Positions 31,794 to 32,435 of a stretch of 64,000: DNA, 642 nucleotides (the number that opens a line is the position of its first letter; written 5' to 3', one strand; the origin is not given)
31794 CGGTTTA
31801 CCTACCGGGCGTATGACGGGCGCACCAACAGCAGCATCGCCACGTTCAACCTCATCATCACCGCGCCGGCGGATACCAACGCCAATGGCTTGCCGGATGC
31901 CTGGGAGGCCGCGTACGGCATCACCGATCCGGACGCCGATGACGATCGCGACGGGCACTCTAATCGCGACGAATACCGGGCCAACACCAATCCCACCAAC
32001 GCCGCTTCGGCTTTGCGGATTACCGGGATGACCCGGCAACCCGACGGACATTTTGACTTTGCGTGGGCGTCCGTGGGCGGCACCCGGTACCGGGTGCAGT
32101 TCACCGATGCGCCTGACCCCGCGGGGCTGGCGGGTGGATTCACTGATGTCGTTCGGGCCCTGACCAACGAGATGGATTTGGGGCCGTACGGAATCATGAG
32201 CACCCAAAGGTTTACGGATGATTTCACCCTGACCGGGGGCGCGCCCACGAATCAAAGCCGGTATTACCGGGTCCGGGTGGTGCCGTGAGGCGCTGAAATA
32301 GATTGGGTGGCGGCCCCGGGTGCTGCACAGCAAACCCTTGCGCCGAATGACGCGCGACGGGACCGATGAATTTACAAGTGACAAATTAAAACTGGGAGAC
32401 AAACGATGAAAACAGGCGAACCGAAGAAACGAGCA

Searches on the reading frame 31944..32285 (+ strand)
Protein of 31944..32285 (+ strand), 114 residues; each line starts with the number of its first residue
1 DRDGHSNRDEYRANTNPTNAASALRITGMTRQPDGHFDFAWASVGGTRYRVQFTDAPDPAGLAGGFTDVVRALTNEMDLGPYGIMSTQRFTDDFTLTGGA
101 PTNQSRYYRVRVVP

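Call 42: find_related_loci(query=A6, collection=genome_contigs, flank=10000)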
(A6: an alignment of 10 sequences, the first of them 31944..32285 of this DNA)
Query A6 (114 aa) in genome_contigs; peptide patterns used: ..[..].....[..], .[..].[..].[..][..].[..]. (x = any residue, [..] = any of these).
428 stretches matched a pattern; 278 encode a relative of the query (tblastn E <= 1e-3); the best 80 are kept; 79 distinct loci.
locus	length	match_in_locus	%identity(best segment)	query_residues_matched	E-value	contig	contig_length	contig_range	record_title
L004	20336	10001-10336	64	1-112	5e-45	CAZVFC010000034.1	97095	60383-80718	MAG TPA_asm: uncultured Verrucomicrobiota bacterium isolate binchicken_co66_227 genome assembly, contig: NODE_415_length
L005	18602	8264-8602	62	1-113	1e-42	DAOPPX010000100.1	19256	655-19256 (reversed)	MAG TPA_asm: Verrucomicrobiota bacterium isolate AMR_MDS_1537 NODE_3471_length_19256_cov_42.440185, whole genome shotgun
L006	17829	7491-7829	62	1-113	6e-43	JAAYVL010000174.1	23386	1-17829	MAG: Verrucomicrobia bacterium isolate AS27yjCOA_55 94884_AS27, whole genome shotgun sequence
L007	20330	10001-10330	64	4-113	2e-40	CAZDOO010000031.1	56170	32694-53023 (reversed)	MAG TPA_asm: uncultured Verrucomicrobiota bacterium isolate SRP220891_co1_482 genome assembly, contig: NODE_1032_length_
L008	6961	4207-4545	60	1-114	3e-40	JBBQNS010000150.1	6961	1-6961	MAG: Kiritimatiellia bacterium isolate Co_metawrap_267 Cmw_267_k141_22127582_length_6961_cov_8.0000, whole genome shotgu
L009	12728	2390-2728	59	1-113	2e-38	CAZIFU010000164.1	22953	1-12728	MAG TPA_asm: uncultured Verrucomicrobiota bacterium isolate binchicken_co165_100 genome assembly, contig: k141_2520877,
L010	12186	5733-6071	53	1-113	2e-38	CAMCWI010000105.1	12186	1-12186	MAG: Akkermansia muciniphila isolate MH-08apr19-10 genome assembly, contig: MH-08apr19-C11816, whole genome shotgun sequ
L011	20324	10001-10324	56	1-113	9e-39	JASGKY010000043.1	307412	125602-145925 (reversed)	MAG: Verrucomicrobiota bacterium isolate 5N068 JMF-2111-06-0005.ont.bin.68_42, whole genome shotgun sequence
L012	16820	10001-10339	58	1-113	4e-38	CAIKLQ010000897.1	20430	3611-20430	MAG: uncultured Verrucomicrobia bacterium isolate KTt_bin-1485 genome assembly, contig: bin-1485:0897/1053, whole genome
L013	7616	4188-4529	56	1-114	6e-38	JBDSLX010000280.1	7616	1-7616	MAG: Verrucomicrobiota bacterium isolate cluster1_bin.38 k127_13714336, whole genome shotgun sequence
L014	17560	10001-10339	51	1-113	6e-38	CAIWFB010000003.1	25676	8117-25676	MAG: uncultured Verrucomicrobia subdivision 3 bacterium isolate KR_bin-4047 genome assembly, contig: bin-4047:003/354, w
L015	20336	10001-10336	57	1-112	1e-37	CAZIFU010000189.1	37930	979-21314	MAG TPA_asm: uncultured Verrucomicrobiota bacterium isolate binchicken_co165_100 genome assembly, contig: k141_2661630,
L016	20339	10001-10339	57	1-114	1e-37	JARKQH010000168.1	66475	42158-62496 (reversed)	MAG: Verrucomicrobiota bacterium isolate Reactor_maxbin.083 k141_494210, whole genome shotgun sequence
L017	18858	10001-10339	58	1-113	3e-37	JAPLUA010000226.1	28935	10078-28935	MAG: Verrucomicrobia bacterium isolate LacPavin_0818_WC55_MAG_63_9 LacPavin_0818_WC55_scaffold_61925, whole genome shotg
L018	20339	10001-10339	52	1-113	4e-37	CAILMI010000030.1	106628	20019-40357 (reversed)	MAG: uncultured Verrucomicrobia subdivision 3 bacterium isolate KT_bin-0898 genome assembly, contig: bin-0898:30/70, who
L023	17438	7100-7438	54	1-113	4e-35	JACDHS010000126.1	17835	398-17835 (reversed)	MAG: Verrucomicrobia bacterium isolate MGR_bin444 SD2911_NODE_499_length_17835_cov_2.124746, whole genome shotgun sequen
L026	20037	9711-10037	54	1-114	9e-35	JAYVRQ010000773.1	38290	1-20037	MAG: Chthoniobacteraceae bacterium isolate GL73_DN_concoct_239_sub GL73_DN_concoct_239_sub_772, whole genome shotgun seq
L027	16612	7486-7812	55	1-114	2e-34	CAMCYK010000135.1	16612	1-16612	MAG: Akkermansia muciniphila isolate MiE-16apr19-166 genome assembly, contig: MiE-16apr19-C6764, whole genome shotgun se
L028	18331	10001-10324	51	1-113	4e-34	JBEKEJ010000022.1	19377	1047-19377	MAG: Verrucomicrobiota bacterium isolate SPRUCE 203 SPRUCE_203_22, whole genome shotgun sequence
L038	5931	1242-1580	52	1-113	3e-32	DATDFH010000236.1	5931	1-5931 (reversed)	MAG TPA_asm: Verrucomicrobiia bacterium isolate SMAG_U221 k141_253636, whole genome shotgun sequence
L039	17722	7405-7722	56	1-114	7e-32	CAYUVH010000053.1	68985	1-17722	MAG TPA_asm: uncultured Verrucomicrobiota bacterium isolate binchicken_co200_328 genome assembly, contig: k141_72671, wh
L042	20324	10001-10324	53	1-114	4e-31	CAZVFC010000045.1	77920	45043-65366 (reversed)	MAG TPA_asm: uncultured Verrucomicrobiota bacterium isolate binchicken_co66_227 genome assembly, contig: NODE_615_length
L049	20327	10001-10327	47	1-114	8e-30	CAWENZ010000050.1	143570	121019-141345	MAG: uncultured Verrucomicrobiae bacterium isolate MFD02832.bin.2.104 genome assembly, contig: contig_8867, whole genome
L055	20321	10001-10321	48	1-114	2e-27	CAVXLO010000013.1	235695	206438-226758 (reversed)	MAG: uncultured Verrucomicrobiae bacterium isolate MFD02416.bin.2.131 genome assembly, contig: contig_16315, whole genom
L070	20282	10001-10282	39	6-114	5e-14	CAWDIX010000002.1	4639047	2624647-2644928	MAG: uncultured Verrucomicrobiae bacterium isolate MFD06435.bin.2.9 genome assembly, contig: contig_20627, whole genome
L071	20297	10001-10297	34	1-114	4e-13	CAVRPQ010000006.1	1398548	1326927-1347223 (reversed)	MAG: uncultured bacterium isolate MFD03044.bin.1.155 genome assembly, contig: contig_30701, whole genome shotgun sequenc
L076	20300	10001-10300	33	1-114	2e-11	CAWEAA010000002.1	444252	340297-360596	MAG: uncultured Verrucomicrobiae bacterium isolate MFD05580.bin.1.24 genome assembly, contig: contig_17871, whole genome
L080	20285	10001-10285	38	1-112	2e-10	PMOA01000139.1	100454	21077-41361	MAG: Limisphaerales bacterium isolate palsa_1371 73.20110600_P1D.3_contig_80, whole genome shotgun sequence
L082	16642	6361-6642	33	1-114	2e-10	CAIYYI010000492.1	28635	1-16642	MAG: uncultured Verrucomicrobia bacterium isolate Loclat_bin-16082 genome assembly, contig: bin-16082:492/709, whole gen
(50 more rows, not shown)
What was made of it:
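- Tried and rejected: The E/F-type alignment worked (call 42).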

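Call 56: search_protein_families(library=pfam, proteins=[L011:13478-14338:-, L055:6255-7376:+, L013:3-1388:+, L070:3001-4737:-, L080:1978-3714:+, L027:1980-3767:+, L071:259-2052:-, L026:4256-6256:+, L076:11964-14069:+, L038:3147-5396:-], max_evalue=0.001)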
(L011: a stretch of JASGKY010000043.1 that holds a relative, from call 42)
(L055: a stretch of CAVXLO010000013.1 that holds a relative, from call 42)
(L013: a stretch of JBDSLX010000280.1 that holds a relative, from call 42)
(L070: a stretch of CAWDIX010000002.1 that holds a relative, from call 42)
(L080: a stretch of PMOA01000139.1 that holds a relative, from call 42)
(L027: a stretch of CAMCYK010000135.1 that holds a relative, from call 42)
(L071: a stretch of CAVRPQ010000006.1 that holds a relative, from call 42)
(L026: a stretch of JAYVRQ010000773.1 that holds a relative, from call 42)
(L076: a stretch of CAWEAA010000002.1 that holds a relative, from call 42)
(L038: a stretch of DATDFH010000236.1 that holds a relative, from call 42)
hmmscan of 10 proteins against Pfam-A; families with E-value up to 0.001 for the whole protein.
L011:13478-14338:- (287 aa): 0 families

L055:6255-7376:+ (374 aa): 0 families

L013:3-1388:+ (462 aa): 0 families

L070:3001-4737:- (579 aa): 1 family
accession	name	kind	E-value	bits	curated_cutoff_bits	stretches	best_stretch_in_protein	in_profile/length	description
PF00160.26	Pro_isomerase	-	9.5e-34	117.4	21.7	1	109-252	5-157/159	Cyclophilin type peptidyl-prolyl cis-trans isomerase/CLD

L080:1978-3714:+ (579 aa): 2 families
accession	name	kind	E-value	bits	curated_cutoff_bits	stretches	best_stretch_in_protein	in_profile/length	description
PF02156.21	Glyco_hydro_26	-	2.7e-56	191.7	20.2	1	201-477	1-285/311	Glycosyl hydrolase family 26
PF16990.11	CBM_35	-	1.6e-17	64.3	28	1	68-187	1-121/121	Carbohydrate binding module (family 35)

L027:1980-3767:+ (596 aa): 2 families
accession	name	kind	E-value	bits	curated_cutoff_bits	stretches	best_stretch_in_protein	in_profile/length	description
PF18998.6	Flg_new_2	-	2.7e-35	120.6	23.6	3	382-450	1-71/73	Divergent InlB B-repeat domain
PF25470.1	DUF7901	-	1.4e-05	25.6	24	1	78-170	80-161/205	Domain of unknown function (DUF7901)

L071:259-2052:- (598 aa): 1 family
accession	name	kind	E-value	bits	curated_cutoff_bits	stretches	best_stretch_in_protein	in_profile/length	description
PF00160.26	Pro_isomerase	-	9.8e-34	117.3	21.7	1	121-264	5-157/159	Cyclophilin type peptidyl-prolyl cis-trans isomerase/CLD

L026:4256-6256:+ (667 aa): 2 families
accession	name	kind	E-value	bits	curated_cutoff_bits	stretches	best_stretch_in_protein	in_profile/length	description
PF18998.6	Flg_new_2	-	8.2e-47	157.5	23.6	5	458-524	2-70/73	Divergent InlB B-repeat domain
PF16820.11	PKD_3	-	0.00018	21.7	26.3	0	330-357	33-59/68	PKD-like domain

L076:11964-14069:+ (702 aa): 4 families
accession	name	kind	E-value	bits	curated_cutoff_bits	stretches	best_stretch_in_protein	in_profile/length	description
PF13927.12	Ig_3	-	3.3e-09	37.6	30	1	252-328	1-78/78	Immunoglobulin domain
PF07679.22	I-set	-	1.8e-07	31.5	23.7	1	253-333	1-82/90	Immunoglobulin I-set domain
PF13895.12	Ig_2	-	1.5e-05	25.5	27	1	253-342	2-79/79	Immunoglobulin domain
PF00047.31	ig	-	0.00013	22.6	21.8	0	261-333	2-77/81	Immunoglobulin domain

L038:3147-5396:- (750 aa): 3 families
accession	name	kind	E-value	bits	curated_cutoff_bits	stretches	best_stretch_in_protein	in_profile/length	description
PF00331.26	Glyco_hydro_10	-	1.2e-90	304.4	22.1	1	356-673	1-309/311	Glycosyl hydrolase family 10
PF13927.12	Ig_3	-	2.3e-10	41.3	30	1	271-336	4-78/78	Immunoglobulin domain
PF07679.22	I-set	-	2.9e-07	30.9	23.7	1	271-342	3-83/90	Immunoglobulin I-set domain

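Call 57: search_protein_families(library=pfam, proteins=[L023:10303-12585:+, L055:14864-17260:-, L039:7726-10155:+, L028:2610-5054:+, L042:17596-20070:+, L026:13321-15846:+, L049:1762-4290:+, L055:17521-20319:-, L049:3297-6656:+, L082:6665-11338:+], max_evalue=0.001)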
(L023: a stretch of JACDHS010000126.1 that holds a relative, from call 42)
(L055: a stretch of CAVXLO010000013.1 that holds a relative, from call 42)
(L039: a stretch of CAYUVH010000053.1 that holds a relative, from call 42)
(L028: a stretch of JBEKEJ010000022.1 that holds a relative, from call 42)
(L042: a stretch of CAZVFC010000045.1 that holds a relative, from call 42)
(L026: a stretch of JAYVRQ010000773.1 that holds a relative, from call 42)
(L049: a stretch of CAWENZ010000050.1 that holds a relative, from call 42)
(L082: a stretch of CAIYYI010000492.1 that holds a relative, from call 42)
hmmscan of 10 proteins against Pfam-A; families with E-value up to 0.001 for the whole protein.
L023:10303-12585:+ (761 aa): 0 families

L055:14864-17260:- (799 aa): 2 families
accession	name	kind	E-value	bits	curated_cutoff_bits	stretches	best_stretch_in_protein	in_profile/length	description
PF13927.12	Ig_3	-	8.9e-08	33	30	1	345-413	1-78/78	Immunoglobulin domain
PF07679.22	I-set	-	1.5e-05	25.4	23.7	1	346-420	1-84/90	Immunoglobulin I-set domain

L039:7726-10155:+ (810 aa): 5 families
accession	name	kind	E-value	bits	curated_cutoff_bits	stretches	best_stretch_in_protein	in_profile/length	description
PF13385.13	Laminin_G_3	-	5.3e-22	79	27.6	1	600-738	10-149/151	Concanavalin A-like lectin/glucanases superfamily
PF03372.29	Exo_endo_phos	-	5.9e-17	62.6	24.5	1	297-501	1-204/225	Endonuclease/Exonuclease/phosphatase family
PF23226.1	Exo_endo_phos_PGAP2IP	-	6.4e-11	42.4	27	1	293-464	3-169/239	PGAP2IP, C-terminal nuclease-like domain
PF02210.31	Laminin_G_2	-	0.00011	23.1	22.9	1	660-732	47-126/126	Laminin G domain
PF07953.20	Toxin_R_bind_N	-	0.00074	19.7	23.8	0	588-695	36-152/191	Clostridium neurotoxin, N-terminal receptor binding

L028:2610-5054:+ (815 aa): 5 families
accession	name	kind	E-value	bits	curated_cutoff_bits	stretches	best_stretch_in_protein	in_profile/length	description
PF13385.13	Laminin_G_3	-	3.6e-37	128.3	27.6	2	407-590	1-151/151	Concanavalin A-like lectin/glucanases superfamily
PF17957.7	Big_7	-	6.5e-19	68.8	24.1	1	309-376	1-70/70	Bacterial Ig domain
PF17963.7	Big_9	-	1.8e-14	54.8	23.6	1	644-735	1-88/89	Bacterial Ig domain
PF17892.7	Cadherin_5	-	6.7e-12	45.5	26.5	1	643-737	1-97/98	Cadherin-like domain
PF17803.7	Cadherin_4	-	3.4e-08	34.3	25.1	1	643-705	10-71/71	Bacterial cadherin-like domain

L042:17596-20070:+ (825 aa): 3 families
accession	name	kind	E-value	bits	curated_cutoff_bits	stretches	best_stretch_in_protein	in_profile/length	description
PF00884.28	Sulfatase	-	1.3e-49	169.6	25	1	30-369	1-301/301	Sulfatase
PF16347.10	SGSH_C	-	8e-14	52.5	29.3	1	325-465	10-150/154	N-sulphoglucosamine sulphohydrolase, C-terminal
PF01663.27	Phosphodiest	-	2.9e-07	30.9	23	1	60-304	19-221/342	Type I phosphodiesterase / nucleotide pyrophosphatase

L026:13321-15846:+ (842 aa): 3 families
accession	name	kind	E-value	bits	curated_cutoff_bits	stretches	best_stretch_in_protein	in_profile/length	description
PF18998.6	Flg_new_2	-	6.9e-53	177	23.6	5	635-701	2-70/73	Divergent InlB B-repeat domain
PF25470.1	DUF7901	-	1.1e-17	65.1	24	2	413-527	27-166/205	Domain of unknown function (DUF7901)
PF09479.16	Flg_new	-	2e-08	34.7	27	0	584-615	21-51/65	Listeria-Bacteroides repeat domain (List_Bact_rpt)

L049:1762-4290:+ (843 aa): 4 families
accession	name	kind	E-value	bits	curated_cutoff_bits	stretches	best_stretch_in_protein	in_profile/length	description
PF18998.6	Flg_new_2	-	9.3e-50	167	23.6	5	715-775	9-71/73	Divergent InlB B-repeat domain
PF25470.1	DUF7901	-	2.5e-13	50.9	24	2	69-192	21-162/205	Domain of unknown function (DUF7901)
PF09479.16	Flg_new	-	2.4e-08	34.4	27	0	716-771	9-64/65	Listeria-Bacteroides repeat domain (List_Bact_rpt)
PF16820.11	PKD_3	-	4e-07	30.2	26.3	0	265-291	29-55/68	PKD-like domain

L055:17521-20319:- (933 aa): 0 families

L049:3297-6656:+ (1120 aa): 2 families
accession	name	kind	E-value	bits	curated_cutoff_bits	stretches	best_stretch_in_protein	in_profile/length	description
PF18998.6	Flg_new_2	-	5.6e-67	222.1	23.6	6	992-1052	9-71/73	Divergent InlB B-repeat domain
PF09479.16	Flg_new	-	0.00013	22.4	27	0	993-1048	9-64/65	Listeria-Bacteroides repeat domain (List_Bact_rpt)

L082:6665-11338:+ (1558 aa): 7 families
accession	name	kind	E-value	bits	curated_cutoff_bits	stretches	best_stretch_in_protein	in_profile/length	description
PF13385.13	Laminin_G_3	-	2e-110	366.1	27.6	5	711-864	11-150/151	Concanavalin A-like lectin/glucanases superfamily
PF13895.12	Ig_2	-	3.5e-14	53.2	27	0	282-335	29-79/79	Immunoglobulin domain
PF13927.12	Ig_3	-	1.3e-11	45.3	30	0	1189-1256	3-77/78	Immunoglobulin domain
PF00354.24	Pentaxin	-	1.6e-11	44.7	25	0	756-872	53-171/194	Pentaxin family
PF02210.31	Laminin_G_2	-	7.2e-10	39.9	22.9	0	753-824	15-88/126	Laminin G domain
PF06439.18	3keto-disac_hyd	-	4.4e-07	30.6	26.8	0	465-495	116-146/187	3-keto-disaccharide hydrolase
PF09227.15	Bubble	-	1.5e-05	25.7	23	0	1394-1431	25-62/64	Bubble protein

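Call 68: predict_structure(alignment_id=A6)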
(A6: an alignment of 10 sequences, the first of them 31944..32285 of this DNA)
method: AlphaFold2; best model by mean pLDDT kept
length: 114 residues; sequences in the alignment: 10
mean_pLDDT: 41.8   pTM: 0.27
mean pLDDT of the five models: 41.8, 40.4, 38.8, 38.1, 37.5
residues with pLDDT >= 90: 0; 70-90: 0; 50-70: 8; < 50: 106
segments of 3 or more residues with pLDDT < 50: 1-26, 35-73, 75-79, 81-86, 88-114
pLDDT, mean of each block of 10 residues (from residue 1): 36 39 44 48 40 38 41 48 47 45 39 31
secondary structure, 60 per line:
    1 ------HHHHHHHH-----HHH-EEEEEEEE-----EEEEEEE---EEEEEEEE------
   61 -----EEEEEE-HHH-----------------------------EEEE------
elements in order: H7-14 E24-31 E37-43 E47-54 E66-71 E105-108
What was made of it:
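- Tried and rejected: It failed (pLDDT 42, call 68).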
